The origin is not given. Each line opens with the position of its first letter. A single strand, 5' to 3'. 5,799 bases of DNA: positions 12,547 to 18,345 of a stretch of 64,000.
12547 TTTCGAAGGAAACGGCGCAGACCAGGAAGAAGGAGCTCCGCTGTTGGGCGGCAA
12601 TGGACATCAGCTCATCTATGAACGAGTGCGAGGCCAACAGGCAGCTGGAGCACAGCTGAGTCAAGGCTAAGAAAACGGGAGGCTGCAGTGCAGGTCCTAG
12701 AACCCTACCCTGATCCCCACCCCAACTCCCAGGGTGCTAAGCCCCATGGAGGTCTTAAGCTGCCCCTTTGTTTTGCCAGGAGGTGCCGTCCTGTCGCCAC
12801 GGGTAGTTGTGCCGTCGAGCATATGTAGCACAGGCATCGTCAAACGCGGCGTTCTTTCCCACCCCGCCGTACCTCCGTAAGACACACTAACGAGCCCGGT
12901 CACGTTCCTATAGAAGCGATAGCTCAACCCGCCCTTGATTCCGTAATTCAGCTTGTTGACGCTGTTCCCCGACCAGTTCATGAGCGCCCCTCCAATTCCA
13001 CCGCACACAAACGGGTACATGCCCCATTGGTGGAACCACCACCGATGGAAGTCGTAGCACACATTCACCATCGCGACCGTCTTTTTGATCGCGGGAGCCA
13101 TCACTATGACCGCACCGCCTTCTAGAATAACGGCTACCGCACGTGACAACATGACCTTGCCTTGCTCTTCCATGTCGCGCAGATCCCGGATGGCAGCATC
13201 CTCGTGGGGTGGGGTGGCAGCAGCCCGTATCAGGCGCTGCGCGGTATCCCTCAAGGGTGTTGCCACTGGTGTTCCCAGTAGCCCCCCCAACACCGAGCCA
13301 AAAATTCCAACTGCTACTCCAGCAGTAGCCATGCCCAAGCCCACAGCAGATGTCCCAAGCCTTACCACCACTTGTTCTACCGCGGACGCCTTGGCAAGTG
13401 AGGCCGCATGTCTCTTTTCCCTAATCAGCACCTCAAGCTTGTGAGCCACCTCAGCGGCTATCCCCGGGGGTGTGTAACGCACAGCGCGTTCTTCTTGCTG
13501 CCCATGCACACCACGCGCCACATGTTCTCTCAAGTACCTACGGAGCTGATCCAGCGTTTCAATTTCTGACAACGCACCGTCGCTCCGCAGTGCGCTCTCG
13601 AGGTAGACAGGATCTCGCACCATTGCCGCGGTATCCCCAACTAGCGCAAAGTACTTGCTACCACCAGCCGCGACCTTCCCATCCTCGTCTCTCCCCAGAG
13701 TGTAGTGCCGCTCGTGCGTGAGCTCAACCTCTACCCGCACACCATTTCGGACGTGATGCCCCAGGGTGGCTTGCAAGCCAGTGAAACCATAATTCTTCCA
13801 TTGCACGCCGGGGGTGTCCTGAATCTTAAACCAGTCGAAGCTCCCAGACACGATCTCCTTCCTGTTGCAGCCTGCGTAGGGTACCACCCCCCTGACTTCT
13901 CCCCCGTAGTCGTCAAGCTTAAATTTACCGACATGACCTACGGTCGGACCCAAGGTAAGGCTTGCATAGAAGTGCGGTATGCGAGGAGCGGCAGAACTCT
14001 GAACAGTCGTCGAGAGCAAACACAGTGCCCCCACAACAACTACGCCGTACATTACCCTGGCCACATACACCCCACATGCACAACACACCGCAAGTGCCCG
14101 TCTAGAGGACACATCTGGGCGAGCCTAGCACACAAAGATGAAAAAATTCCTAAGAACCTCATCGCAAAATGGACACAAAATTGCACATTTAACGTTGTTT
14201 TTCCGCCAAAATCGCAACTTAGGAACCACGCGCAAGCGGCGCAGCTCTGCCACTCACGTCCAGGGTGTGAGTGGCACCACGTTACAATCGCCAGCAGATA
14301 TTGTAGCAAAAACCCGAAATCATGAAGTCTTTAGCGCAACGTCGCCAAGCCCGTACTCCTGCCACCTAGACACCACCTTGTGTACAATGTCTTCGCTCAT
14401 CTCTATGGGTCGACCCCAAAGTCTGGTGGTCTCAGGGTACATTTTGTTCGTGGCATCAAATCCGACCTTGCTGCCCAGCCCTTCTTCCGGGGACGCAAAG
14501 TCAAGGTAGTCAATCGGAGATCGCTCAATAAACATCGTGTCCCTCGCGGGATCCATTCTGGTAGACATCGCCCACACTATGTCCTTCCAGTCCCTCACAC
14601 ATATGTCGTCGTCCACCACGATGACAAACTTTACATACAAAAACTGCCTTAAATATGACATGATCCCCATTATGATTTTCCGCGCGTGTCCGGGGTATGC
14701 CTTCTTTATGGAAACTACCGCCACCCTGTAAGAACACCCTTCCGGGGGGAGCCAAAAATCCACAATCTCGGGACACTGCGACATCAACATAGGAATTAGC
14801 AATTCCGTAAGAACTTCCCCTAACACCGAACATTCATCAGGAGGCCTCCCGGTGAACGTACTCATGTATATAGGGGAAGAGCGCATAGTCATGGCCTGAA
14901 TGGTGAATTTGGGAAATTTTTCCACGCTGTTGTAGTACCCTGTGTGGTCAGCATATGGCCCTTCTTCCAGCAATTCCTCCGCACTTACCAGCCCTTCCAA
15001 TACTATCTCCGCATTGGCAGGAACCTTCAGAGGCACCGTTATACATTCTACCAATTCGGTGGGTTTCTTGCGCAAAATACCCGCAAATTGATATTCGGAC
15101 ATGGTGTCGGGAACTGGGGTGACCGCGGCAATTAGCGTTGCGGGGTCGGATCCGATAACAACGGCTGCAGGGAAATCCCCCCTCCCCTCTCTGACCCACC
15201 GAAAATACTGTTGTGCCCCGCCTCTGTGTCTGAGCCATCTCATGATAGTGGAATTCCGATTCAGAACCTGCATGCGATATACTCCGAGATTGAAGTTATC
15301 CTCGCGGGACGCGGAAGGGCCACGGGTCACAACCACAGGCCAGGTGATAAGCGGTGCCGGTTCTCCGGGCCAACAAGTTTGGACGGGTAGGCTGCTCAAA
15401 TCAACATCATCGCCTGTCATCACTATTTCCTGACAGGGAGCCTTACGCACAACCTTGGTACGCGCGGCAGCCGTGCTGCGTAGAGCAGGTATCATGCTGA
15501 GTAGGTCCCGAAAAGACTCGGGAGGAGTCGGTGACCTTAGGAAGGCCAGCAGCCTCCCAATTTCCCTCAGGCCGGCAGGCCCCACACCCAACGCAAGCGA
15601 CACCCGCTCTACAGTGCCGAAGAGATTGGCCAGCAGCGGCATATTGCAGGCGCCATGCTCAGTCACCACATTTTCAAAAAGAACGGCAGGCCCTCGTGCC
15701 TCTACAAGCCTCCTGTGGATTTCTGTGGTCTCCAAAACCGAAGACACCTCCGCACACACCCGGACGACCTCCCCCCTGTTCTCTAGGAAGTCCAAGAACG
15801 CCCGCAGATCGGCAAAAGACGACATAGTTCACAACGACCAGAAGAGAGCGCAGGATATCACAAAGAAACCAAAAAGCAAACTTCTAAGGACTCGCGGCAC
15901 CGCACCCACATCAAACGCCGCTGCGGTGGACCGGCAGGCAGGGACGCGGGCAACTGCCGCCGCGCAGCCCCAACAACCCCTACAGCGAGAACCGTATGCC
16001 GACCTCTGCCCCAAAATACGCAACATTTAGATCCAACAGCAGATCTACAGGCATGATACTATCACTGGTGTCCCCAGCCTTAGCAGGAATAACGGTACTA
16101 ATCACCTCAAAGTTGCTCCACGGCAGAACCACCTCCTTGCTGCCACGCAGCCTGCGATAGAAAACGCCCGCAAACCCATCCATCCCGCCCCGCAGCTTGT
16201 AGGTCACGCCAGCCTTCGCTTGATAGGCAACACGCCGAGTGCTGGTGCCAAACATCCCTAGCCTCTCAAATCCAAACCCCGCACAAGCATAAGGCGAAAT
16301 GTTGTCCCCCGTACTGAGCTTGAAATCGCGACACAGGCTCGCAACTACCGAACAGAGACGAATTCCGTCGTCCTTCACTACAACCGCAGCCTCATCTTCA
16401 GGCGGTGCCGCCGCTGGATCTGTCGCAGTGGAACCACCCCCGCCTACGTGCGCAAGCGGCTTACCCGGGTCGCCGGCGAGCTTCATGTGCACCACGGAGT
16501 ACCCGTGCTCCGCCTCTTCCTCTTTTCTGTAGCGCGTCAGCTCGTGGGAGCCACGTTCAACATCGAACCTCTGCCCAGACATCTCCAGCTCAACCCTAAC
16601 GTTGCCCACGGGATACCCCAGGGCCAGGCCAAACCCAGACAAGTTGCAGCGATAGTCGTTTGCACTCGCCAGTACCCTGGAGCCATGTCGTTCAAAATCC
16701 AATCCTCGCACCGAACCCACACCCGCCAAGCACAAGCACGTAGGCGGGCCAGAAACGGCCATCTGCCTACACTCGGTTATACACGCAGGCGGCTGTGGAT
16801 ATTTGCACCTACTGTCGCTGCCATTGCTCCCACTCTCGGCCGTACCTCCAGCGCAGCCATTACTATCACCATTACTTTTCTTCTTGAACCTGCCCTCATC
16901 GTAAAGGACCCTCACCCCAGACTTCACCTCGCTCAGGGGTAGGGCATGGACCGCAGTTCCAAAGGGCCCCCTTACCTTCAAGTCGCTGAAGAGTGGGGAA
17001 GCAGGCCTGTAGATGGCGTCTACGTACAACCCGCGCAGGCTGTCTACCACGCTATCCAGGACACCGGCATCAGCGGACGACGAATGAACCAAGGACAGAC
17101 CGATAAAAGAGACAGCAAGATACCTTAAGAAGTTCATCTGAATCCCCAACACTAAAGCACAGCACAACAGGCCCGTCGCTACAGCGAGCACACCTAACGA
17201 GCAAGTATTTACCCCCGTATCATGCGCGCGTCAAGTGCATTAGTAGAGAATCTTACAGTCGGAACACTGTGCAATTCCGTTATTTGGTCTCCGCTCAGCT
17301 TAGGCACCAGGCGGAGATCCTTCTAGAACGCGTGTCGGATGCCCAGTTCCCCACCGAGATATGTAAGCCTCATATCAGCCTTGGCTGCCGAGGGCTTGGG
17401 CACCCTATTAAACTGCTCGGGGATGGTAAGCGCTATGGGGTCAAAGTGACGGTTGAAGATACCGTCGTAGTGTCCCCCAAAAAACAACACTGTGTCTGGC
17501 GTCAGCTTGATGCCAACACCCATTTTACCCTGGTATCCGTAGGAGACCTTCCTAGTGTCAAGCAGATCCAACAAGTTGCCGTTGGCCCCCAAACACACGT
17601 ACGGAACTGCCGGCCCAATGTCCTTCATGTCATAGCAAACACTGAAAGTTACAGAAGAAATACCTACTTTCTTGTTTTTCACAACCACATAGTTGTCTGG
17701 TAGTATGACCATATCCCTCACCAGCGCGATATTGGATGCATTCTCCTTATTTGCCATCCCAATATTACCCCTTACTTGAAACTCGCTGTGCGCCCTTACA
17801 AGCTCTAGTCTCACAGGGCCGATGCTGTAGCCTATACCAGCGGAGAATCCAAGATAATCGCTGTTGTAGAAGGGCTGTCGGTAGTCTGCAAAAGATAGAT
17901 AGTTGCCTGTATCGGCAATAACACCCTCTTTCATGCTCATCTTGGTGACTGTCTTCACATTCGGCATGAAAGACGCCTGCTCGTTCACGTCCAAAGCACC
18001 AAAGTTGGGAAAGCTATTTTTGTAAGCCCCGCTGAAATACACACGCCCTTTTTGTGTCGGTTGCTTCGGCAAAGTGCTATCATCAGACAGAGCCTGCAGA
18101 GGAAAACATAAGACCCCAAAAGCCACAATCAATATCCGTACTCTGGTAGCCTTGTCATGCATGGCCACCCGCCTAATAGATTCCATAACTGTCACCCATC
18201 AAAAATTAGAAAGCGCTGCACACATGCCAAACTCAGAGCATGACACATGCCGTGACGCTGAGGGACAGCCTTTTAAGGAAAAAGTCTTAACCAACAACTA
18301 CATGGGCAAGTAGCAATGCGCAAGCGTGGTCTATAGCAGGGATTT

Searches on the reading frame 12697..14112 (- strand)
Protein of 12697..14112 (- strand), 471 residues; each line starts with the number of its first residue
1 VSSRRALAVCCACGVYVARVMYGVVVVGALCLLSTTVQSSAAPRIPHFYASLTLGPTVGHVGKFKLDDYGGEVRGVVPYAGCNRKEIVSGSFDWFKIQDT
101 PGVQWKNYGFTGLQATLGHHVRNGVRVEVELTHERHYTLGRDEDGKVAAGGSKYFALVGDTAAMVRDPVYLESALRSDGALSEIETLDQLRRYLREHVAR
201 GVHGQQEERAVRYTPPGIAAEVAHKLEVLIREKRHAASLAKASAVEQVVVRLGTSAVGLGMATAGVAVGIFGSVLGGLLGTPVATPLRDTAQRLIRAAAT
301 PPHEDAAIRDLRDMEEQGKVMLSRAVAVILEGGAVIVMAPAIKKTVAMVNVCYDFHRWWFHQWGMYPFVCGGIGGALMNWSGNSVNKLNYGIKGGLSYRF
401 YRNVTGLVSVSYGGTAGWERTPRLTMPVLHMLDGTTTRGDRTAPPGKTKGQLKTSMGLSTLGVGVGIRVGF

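Call 89: search_protein_families(library=pfam, max_evalue=0.00001, proteins=[window:12697-14112:-])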
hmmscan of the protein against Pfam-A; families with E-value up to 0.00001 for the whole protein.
window:12697-14112:- (471 aa): 1 family
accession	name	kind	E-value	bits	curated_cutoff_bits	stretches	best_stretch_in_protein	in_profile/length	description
PF01617.23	Surface_Ag_2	-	2.9e-17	63.4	22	1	330-417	121-205/247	Surface antigen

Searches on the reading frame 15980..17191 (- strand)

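Call 89: search_protein_families(library=pfam, max_evalue=0.00001, proteins=[window:15980-17191:-])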
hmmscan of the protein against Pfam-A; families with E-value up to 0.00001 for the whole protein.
window:15980-17191:- (403 aa): 1 family
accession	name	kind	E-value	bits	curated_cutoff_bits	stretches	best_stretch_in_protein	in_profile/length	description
PF01617.23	Surface_Ag_2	-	3.3e-25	89.4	22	1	180-402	63-246/247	Surface antigen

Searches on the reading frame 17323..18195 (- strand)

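Call 89: search_protein_families(library=pfam, max_evalue=0.00001, proteins=[window:17323-18195:-])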
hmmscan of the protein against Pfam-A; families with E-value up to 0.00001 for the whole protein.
window:17323-18195:- (290 aa): 1 family
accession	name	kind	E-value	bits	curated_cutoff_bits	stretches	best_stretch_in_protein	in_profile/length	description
PF01617.23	Surface_Ag_2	-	9.1e-39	133.8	22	1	49-290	3-247/247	Surface antigen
